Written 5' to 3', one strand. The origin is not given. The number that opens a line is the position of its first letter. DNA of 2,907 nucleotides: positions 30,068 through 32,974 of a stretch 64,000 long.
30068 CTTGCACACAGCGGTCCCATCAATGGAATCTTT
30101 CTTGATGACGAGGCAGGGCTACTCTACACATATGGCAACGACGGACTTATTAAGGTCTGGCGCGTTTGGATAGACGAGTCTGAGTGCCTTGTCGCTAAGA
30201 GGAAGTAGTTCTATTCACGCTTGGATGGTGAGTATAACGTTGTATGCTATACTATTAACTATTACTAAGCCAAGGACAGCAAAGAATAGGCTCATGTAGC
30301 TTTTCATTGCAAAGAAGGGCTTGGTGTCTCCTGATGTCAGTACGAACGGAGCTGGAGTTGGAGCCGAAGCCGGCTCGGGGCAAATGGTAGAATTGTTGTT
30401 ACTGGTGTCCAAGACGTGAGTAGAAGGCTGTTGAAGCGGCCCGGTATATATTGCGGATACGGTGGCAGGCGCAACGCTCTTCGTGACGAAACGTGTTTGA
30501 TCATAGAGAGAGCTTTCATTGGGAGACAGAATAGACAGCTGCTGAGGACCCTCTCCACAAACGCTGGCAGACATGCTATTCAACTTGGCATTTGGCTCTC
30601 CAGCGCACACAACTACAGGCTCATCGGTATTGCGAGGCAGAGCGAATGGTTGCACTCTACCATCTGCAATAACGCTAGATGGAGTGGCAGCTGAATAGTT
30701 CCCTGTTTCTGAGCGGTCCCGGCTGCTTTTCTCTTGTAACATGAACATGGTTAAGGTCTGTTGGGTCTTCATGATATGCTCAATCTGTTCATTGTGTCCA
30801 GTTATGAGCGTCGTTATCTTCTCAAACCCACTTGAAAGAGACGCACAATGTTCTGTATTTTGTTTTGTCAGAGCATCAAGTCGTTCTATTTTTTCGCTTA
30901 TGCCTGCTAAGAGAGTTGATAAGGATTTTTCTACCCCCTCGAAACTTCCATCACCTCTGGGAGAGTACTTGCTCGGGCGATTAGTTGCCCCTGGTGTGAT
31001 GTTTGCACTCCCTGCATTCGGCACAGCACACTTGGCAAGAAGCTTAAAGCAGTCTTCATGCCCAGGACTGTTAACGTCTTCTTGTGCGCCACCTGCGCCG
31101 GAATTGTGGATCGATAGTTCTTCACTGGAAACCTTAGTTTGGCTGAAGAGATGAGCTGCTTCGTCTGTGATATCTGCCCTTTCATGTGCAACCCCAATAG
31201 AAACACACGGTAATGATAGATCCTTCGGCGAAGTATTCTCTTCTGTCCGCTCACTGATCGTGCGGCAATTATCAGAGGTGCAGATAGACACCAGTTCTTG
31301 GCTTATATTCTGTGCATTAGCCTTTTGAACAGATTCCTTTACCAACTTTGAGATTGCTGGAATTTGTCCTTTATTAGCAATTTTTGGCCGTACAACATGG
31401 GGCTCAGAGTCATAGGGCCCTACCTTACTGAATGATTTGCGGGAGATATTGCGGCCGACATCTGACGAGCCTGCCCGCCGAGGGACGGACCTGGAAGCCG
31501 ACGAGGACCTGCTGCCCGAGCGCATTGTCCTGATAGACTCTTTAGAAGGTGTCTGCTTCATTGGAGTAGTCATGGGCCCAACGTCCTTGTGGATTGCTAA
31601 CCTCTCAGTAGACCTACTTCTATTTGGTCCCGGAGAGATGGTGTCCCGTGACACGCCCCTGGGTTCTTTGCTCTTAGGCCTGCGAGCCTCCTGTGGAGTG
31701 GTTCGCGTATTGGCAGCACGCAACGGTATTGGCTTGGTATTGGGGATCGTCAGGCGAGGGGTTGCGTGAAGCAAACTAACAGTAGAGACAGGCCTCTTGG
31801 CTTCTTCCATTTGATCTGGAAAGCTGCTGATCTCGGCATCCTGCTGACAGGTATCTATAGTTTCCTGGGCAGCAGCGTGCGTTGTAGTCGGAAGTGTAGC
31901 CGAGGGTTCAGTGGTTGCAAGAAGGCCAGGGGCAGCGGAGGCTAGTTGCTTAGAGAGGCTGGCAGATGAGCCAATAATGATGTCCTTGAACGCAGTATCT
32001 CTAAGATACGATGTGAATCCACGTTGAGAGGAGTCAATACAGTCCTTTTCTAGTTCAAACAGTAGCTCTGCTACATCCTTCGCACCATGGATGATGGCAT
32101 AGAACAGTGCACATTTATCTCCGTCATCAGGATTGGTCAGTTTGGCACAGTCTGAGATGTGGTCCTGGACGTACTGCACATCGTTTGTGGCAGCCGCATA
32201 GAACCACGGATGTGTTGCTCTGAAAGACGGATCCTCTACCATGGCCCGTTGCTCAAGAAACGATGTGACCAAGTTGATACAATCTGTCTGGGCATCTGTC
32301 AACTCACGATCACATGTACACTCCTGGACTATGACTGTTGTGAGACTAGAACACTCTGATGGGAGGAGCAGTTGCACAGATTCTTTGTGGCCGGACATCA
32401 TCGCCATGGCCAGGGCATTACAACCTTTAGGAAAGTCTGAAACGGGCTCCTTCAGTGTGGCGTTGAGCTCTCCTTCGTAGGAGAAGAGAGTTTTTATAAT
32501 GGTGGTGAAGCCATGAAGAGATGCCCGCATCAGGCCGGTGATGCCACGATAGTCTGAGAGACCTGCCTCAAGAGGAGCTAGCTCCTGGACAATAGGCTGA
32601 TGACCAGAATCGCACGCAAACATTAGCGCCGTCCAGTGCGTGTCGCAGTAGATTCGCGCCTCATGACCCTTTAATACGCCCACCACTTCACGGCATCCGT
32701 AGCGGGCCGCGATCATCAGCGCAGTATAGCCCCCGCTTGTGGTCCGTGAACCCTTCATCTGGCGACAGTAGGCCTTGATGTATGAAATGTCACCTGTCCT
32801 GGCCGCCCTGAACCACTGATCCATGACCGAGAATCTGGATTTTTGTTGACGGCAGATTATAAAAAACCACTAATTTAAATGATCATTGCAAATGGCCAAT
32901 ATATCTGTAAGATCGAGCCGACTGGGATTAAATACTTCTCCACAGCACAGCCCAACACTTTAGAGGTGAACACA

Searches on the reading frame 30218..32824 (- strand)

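Call 55: search_protein_families(library=pfam, proteins=[window:30218-32824:-], max_evalue=0.0001)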
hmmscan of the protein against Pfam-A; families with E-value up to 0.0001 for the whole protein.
window:30218-32824:- (869 aa): 5 families
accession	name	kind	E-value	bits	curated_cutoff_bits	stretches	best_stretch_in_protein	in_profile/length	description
PF12796.13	Ank_2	-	1.9e-24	86.5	27.3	2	6-83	3-80/90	Ankyrin repeats (3 copies)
PF13606.12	Ank_3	-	7.3e-13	47.7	22.3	0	32-58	2-28/30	Ankyrin repeat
PF00023.36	Ank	-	2.6e-12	46.7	21.1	0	32-51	2-21/33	Ankyrin repeat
PF13637.12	Ank_4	-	6.4e-08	33.1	22.7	0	67-113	1-49/50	Ankyrin repeats (many copies)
PF13857.12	Ank_5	-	5.7e-06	27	27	0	27-48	11-32/56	Ankyrin repeats (many copies)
